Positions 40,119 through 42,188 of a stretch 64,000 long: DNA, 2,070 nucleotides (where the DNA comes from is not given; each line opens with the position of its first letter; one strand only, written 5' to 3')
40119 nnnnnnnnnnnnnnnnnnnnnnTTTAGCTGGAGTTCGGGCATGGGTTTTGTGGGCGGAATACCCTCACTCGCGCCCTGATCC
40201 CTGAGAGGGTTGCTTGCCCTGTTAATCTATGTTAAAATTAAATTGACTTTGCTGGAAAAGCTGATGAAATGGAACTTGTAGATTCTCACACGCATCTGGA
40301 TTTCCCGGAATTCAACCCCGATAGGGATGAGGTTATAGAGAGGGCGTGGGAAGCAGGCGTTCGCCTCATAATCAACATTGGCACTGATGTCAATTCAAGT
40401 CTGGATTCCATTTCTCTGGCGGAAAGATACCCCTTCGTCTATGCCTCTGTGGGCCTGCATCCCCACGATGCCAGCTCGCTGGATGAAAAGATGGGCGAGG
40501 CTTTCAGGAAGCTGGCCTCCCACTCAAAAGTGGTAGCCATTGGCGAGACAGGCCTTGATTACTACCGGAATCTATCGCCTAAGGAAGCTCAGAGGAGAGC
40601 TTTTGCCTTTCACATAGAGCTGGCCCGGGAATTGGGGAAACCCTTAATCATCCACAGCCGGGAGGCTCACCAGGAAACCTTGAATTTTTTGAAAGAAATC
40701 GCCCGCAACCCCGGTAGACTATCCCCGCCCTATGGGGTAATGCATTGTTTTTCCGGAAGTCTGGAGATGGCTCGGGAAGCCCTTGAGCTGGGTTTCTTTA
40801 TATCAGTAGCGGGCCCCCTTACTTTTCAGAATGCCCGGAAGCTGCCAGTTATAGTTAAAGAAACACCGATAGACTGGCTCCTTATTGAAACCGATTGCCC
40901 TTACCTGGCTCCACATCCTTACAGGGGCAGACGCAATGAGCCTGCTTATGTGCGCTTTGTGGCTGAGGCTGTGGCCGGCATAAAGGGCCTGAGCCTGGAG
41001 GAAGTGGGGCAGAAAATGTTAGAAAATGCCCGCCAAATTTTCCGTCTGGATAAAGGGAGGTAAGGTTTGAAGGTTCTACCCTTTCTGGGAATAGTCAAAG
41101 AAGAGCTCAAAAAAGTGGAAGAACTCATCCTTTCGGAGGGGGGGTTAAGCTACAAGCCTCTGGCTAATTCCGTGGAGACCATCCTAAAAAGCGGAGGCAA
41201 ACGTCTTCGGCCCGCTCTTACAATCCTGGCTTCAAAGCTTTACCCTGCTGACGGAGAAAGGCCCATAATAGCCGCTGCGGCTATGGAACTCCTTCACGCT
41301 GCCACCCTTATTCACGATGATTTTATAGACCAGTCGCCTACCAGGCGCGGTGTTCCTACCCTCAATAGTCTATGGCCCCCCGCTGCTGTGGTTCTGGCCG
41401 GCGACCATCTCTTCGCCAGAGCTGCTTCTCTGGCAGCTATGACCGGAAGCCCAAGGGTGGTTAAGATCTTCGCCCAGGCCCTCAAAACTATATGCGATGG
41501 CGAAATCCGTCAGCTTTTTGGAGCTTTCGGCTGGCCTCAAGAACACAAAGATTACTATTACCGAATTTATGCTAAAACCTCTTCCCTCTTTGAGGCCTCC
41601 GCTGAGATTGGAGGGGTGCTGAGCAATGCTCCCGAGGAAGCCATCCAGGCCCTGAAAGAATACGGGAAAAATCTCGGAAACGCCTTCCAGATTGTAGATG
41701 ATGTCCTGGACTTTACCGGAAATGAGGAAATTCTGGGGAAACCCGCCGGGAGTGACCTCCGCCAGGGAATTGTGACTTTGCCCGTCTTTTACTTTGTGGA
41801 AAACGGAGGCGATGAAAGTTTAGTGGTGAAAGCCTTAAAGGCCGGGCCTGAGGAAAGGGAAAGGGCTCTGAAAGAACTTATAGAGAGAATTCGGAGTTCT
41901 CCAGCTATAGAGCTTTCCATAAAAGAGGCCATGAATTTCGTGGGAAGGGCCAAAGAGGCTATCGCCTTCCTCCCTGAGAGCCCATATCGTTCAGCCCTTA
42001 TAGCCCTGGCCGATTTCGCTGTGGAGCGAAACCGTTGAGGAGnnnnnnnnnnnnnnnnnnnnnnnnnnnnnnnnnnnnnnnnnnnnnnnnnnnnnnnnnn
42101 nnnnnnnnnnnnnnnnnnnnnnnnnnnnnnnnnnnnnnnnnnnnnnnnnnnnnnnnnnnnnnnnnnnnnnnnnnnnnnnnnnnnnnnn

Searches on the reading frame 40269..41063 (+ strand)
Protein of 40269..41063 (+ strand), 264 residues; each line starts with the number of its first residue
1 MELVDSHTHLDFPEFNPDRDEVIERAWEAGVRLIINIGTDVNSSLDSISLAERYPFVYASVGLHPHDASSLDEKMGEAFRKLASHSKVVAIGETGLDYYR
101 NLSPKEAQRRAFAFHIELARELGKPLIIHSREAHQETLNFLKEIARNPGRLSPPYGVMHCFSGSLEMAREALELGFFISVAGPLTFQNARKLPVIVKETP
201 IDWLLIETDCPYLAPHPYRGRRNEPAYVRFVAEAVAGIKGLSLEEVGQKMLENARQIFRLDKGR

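Call 50: search_protein_families(library=pfam, proteins=[window:40269-41063:+], max_evalue=0.0001)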
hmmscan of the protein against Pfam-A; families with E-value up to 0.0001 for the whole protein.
window:40269-41063:+ (264 aa): 1 family
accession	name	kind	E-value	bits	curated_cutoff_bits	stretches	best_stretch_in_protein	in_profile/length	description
PF01026.27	TatD_DNase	-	8.2e-88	294.5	27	1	4-259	1-253/253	TatD related DNase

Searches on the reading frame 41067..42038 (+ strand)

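Call 50: search_protein_families(library=pfam, proteins=[window:41067-42038:+], max_evalue=0.0001)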
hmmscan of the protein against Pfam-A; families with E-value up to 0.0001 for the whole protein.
window:41067-42038:+ (323 aa): 1 family
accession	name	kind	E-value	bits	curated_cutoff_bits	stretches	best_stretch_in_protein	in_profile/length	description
PF00348.22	polyprenyl_synt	-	5e-64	216.4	27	1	32-273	4-249/251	Polyprenyl synthetase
